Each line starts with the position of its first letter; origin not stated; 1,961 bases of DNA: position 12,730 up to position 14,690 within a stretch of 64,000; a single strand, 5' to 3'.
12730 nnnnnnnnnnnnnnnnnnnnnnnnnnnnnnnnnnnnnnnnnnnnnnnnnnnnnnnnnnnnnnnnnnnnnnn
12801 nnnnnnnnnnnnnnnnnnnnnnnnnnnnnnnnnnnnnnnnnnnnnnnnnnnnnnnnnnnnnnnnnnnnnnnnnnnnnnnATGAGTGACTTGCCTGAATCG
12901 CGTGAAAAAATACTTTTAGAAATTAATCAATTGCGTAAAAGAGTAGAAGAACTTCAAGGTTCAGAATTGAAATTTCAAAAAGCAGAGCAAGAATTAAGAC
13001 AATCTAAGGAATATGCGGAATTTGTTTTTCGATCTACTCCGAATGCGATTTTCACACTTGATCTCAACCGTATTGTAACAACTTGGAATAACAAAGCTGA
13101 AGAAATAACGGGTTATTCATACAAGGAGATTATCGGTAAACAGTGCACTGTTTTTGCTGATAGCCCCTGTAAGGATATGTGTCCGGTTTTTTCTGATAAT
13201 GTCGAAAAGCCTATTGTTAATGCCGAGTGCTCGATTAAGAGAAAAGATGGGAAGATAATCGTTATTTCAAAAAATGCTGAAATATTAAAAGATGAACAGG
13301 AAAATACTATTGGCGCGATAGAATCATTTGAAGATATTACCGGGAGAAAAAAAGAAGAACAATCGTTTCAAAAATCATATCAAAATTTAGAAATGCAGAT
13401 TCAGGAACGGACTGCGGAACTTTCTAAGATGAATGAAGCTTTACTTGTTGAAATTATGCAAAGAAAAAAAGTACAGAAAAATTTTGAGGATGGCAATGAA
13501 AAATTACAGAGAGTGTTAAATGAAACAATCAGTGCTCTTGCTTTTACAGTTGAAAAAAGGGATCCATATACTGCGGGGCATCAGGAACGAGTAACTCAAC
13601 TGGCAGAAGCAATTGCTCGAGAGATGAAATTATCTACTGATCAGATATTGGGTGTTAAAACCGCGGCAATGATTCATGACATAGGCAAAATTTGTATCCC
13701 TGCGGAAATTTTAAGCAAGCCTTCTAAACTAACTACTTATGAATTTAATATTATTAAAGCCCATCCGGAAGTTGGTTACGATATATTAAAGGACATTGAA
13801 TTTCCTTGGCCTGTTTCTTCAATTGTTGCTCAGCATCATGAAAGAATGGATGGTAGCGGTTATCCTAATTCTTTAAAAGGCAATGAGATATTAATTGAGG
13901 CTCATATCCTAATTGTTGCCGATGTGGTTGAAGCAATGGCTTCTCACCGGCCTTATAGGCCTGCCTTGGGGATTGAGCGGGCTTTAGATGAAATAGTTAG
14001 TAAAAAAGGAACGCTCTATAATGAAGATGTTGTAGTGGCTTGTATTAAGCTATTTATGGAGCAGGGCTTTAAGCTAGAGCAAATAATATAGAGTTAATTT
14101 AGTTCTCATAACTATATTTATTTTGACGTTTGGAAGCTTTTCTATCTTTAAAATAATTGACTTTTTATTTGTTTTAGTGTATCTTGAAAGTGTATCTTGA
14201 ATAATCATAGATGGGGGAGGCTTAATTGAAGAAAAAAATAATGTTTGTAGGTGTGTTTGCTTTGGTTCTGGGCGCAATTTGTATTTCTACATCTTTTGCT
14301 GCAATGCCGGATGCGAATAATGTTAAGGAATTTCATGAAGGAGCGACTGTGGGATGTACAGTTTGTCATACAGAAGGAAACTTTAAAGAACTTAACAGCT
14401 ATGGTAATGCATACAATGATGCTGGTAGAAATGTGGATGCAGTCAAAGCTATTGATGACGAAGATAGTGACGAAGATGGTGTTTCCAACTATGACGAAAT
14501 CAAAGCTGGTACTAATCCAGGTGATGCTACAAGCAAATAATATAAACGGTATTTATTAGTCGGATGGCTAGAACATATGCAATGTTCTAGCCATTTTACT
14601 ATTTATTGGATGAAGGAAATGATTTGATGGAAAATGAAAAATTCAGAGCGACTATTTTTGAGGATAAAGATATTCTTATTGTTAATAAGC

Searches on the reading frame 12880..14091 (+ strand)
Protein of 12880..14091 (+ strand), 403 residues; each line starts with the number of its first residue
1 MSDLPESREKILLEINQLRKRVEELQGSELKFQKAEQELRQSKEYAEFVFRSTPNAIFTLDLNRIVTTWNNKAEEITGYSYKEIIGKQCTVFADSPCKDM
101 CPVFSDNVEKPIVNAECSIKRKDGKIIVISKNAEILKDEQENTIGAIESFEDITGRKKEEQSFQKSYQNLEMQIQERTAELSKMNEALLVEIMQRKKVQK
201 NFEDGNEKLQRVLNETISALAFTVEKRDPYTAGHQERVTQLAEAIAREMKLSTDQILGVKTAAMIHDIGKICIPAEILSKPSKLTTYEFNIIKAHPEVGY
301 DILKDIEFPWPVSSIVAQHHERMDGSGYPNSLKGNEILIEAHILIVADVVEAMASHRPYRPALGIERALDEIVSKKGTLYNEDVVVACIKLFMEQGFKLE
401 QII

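Call 6: search_protein_families(library=pfam, proteins=[window:12880-14091:+], max_evalue=1)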
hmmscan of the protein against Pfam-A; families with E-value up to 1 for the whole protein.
window:12880-14091:+ (403 aa): 12 families
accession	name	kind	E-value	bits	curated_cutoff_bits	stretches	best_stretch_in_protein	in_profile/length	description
PF13487.12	HD_5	-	5.2e-38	130.9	27.2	1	224-382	7-168/170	HD domain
PF01966.28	HD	-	6.9e-21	75.1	22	1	232-353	2-116/116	HD domain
PF13426.13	PAS_9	-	1.1e-11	45.3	27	1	54-154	1-102/103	PAS domain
PF00989.32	PAS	-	3.8e-08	33.8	22.6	1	49-88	6-45/113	PAS fold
PF13188.13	PAS_8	-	4.6e-06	26.8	21.8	1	49-91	6-45/65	PAS domain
PF08447.18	PAS_3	-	7.5e-06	26.6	25.6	1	67-144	2-83/89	PAS fold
PF08448.16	PAS_4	-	0.00038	21.1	23.1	1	50-157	1-109/110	PAS fold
PF08668.18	HDOD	-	0.0018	18.3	22.9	1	234-321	98-195/196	HDOD domain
PF00238.24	Ribosomal_L14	-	0.013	15.9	23.6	1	111-146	61-96/122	Ribosomal protein L14p/L23e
PF05153.21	MIOX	-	0.017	15.2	25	1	196-272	21-93/249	Myo-inositol oxygenase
PF18019.7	Cas3_HD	-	0.2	12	23.1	1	241-322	38-131/207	Cas3, HD domain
PF06424.17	PRP1_N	-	0.46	11.4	22.4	1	139-215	52-130/144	PRP1 splicing factor, N-terminal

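Call 10: find_encoding_contigs(protein=window:12880-14091:+, flank=5000, max_places=6)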
Protein window:12880-14091:+ (403 aa): no gene with exactly this product is on record in the collection.

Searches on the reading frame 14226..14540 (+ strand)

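Call 46: search_protein_families(library=pfam, proteins=[window:14226-14540:+], max_evalue=0.001)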
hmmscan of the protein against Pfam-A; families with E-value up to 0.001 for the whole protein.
window:14226-14540:+ (104 aa): 2 families
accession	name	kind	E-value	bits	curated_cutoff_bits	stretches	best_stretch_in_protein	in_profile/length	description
PF18884.5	TSP3_bac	-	2.3e-05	24.6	25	1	80-99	1-20/22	Bacterial TSP3 repeat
PF24784.1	Temptin_C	-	5.9e-05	23.9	27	1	24-92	8-74/98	Temptin C-terminal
